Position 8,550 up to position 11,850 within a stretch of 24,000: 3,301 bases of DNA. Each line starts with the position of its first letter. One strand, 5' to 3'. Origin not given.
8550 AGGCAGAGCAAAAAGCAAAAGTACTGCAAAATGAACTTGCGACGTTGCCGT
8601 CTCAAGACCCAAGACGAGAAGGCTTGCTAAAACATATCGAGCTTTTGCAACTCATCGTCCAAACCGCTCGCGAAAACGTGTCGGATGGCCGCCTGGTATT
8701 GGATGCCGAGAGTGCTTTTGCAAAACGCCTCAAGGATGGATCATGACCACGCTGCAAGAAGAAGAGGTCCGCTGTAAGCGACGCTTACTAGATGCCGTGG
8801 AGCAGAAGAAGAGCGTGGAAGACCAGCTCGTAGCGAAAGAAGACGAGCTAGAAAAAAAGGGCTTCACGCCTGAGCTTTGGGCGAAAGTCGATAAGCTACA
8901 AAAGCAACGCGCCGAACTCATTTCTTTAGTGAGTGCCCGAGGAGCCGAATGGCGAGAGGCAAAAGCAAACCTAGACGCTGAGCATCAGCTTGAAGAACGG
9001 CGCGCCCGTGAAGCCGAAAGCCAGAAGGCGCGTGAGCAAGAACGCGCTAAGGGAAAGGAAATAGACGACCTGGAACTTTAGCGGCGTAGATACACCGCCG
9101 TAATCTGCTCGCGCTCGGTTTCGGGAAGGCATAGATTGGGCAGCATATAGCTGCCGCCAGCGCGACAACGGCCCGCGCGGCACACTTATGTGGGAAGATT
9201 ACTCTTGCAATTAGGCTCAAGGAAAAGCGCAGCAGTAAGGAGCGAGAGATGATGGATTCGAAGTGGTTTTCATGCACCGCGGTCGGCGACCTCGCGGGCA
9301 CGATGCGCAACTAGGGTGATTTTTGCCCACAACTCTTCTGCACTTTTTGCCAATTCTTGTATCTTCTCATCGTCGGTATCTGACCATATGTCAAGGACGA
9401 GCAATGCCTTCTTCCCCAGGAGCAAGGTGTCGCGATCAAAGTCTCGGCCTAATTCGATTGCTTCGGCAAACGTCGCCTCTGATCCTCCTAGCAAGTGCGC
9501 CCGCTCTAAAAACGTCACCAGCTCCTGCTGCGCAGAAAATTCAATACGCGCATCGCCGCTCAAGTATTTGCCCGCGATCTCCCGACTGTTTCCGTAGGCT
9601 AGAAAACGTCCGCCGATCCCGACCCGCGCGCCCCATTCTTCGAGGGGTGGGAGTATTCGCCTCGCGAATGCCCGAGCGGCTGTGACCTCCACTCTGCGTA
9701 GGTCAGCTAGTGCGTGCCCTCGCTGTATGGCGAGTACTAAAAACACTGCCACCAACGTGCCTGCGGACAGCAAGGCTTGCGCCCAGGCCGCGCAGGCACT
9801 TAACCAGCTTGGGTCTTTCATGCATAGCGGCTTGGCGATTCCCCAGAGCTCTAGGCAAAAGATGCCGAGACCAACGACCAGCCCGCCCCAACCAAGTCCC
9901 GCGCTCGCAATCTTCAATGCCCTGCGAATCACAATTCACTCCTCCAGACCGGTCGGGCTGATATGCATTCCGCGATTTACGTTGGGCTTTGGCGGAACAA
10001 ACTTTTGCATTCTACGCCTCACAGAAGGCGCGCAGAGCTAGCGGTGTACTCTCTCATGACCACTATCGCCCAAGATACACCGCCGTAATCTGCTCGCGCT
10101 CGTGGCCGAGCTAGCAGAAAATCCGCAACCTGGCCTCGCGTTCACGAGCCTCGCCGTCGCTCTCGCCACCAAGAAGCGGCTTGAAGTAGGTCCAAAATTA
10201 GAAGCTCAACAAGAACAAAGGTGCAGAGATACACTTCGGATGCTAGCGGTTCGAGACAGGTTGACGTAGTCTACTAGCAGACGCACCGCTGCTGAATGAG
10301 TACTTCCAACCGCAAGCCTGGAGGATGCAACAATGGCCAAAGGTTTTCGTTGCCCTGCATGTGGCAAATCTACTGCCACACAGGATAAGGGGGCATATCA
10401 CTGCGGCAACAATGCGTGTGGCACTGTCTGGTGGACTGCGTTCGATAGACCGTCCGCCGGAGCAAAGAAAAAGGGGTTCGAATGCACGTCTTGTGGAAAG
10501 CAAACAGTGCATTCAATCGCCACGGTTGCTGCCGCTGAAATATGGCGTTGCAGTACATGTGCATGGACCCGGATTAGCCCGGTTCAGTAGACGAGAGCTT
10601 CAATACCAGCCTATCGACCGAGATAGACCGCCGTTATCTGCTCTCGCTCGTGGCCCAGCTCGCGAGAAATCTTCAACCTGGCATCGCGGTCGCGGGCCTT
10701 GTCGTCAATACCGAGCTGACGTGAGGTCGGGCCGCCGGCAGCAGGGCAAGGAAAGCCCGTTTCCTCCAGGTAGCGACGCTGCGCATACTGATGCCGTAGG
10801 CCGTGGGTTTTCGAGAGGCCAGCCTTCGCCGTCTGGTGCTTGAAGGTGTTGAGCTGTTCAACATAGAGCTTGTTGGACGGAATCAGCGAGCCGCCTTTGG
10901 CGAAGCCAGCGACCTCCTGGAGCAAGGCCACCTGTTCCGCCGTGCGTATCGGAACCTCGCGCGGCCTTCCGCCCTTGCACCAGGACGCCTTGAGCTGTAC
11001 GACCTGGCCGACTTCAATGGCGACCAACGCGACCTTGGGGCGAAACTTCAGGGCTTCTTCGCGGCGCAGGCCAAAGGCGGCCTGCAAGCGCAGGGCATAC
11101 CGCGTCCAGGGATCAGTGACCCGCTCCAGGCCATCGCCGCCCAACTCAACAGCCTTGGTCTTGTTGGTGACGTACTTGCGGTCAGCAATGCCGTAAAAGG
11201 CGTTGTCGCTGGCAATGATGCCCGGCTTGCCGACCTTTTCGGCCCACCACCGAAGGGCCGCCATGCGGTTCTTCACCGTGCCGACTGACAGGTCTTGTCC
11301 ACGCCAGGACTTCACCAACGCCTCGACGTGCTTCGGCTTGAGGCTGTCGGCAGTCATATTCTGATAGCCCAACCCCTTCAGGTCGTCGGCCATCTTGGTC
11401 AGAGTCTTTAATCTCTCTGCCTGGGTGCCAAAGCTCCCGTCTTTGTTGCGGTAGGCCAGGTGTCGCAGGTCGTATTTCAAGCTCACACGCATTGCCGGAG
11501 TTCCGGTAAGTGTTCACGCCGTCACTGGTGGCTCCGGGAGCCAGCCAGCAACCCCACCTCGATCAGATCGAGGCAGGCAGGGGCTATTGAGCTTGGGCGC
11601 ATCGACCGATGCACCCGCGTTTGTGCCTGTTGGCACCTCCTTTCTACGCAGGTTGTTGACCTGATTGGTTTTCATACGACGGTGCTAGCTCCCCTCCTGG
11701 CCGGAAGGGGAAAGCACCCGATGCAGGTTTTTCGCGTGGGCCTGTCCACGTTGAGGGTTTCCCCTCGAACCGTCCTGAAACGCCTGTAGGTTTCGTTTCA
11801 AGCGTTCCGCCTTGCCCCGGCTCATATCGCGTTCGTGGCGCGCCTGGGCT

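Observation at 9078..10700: Three direct copies of the integrase 3' end (including the catalytic-Tyr codon) bracketing single-gene cargo segments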

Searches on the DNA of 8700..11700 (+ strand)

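Call 7: search_dna_similar(query=window:8700-11700:+, collection=plasmids, mode=near, max_rows=30)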
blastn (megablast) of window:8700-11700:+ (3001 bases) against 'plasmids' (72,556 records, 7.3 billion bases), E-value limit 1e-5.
No match.

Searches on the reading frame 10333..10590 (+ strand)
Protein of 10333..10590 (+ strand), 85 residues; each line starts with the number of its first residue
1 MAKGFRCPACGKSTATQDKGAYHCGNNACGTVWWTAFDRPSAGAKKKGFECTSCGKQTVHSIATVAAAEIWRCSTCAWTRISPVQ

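Call 5: search_protein_families(library=pfam, proteins=[window:10333-10590:+], max_evalue=0.01)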
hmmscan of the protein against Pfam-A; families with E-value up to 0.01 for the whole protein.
window:10333-10590:+ (85 aa): 3 families
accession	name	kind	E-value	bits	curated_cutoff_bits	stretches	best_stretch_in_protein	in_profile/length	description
PF12760.12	Zn_ribbon_IS1595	-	1.9e-07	31.3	25.4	1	47-77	17-44/46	Transposase zinc-ribbon domain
PF23783.1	Zn_ribbon_TiaS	-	4.5e-06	26.7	27.3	1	41-62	13-33/41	TiaS C-terminal zinc ribbon domain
PF13465.12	zf-H2C2_2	-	0.0044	17.7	40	0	3-16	13-26/26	Zinc-finger double domain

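Call 8: search_protein_families(library=ncbifam, proteins=[window:10333-10590:+], max_evalue=0.01)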
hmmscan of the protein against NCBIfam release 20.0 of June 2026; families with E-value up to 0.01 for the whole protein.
window:10333-10590:+ (85 aa): 2 families
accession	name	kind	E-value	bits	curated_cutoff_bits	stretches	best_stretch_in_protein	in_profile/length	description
NF011482.0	PRK14892.1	equivalog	0.0035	17.2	109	0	47-77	20-49/101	putative transcription elongation factor Elf1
TIGR00280.1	eL43_euk_arch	equivalog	0.0062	16.8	95.8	1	45-77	33-61/92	50S ribosomal protein L37Ae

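Call 67: search_protein_families(library=padloc, proteins=[window:10333-10590:+], max_evalue=0.01)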
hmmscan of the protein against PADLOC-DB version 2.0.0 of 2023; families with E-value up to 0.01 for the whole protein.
window:10333-10590:+ (85 aa): 0 families

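Call 75: find_homologous_proteins(query=window:10333-10590:+, max_evalue=0.001)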
Query window:10333-10590:+ (85 aa): 7 proteins with E <= 0.001 among 7 candidates.
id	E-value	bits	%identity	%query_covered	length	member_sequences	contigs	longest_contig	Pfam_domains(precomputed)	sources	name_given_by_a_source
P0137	6.3e-35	137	70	98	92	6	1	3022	-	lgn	-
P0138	9.5e-35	137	70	98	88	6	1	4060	-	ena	-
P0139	2.1e-34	135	68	99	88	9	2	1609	-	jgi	-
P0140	2.2e-33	132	64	99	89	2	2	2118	-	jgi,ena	-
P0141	2.2e-31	126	66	96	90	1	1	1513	-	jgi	jgi:ribosomal protein L37AE/L43A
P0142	4.6e-29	118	64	99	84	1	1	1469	-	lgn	-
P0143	1.0e-26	111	58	98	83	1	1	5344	-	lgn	-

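Call 76: find_encoding_contigs(protein=P0138, flank=6000, max_places=2)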
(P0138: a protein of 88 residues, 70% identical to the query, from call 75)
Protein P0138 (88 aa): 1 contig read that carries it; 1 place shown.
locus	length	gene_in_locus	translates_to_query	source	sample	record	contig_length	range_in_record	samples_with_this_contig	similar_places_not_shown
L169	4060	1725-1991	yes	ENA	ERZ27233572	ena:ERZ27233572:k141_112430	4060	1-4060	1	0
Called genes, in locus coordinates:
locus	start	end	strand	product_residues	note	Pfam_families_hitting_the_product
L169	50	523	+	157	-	-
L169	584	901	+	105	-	-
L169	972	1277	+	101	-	PF25637:DUF7942 (weak)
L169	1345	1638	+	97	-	-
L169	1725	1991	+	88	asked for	-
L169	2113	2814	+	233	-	-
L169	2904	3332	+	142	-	-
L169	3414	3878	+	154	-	-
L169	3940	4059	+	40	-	?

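Call 77: find_encoding_contigs(protein=P0143, flank=6000, max_places=2)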
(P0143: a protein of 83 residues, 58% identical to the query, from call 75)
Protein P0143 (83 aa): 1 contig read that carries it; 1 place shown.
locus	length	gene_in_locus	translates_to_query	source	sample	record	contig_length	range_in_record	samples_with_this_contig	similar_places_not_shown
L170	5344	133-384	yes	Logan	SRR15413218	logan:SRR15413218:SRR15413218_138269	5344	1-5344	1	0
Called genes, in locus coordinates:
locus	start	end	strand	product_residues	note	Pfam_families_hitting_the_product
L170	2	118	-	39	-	?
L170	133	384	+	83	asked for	-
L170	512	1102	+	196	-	-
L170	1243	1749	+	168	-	PF13924:Lipocalin_5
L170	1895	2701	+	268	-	PF26505:DUF8168_N, PF26504:DUF8168_C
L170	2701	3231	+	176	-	-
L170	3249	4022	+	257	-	PF18928:DUF5677 (weak)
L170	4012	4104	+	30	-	-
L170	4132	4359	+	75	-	-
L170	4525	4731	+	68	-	-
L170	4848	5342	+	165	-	?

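Call 78: find_encoding_contigs(protein=P0137, flank=6000, max_places=2)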
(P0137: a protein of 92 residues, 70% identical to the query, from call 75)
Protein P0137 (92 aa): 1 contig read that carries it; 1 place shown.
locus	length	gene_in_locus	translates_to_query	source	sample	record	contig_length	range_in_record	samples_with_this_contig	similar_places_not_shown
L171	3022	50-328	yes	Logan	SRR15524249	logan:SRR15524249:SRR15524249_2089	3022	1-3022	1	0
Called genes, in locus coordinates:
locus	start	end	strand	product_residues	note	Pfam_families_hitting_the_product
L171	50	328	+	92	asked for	-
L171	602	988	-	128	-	-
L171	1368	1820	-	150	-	PF14338:Mrr_N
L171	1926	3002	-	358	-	PF02899:Phage_int_SAM_1 (faint), PF00589:Phage_integrase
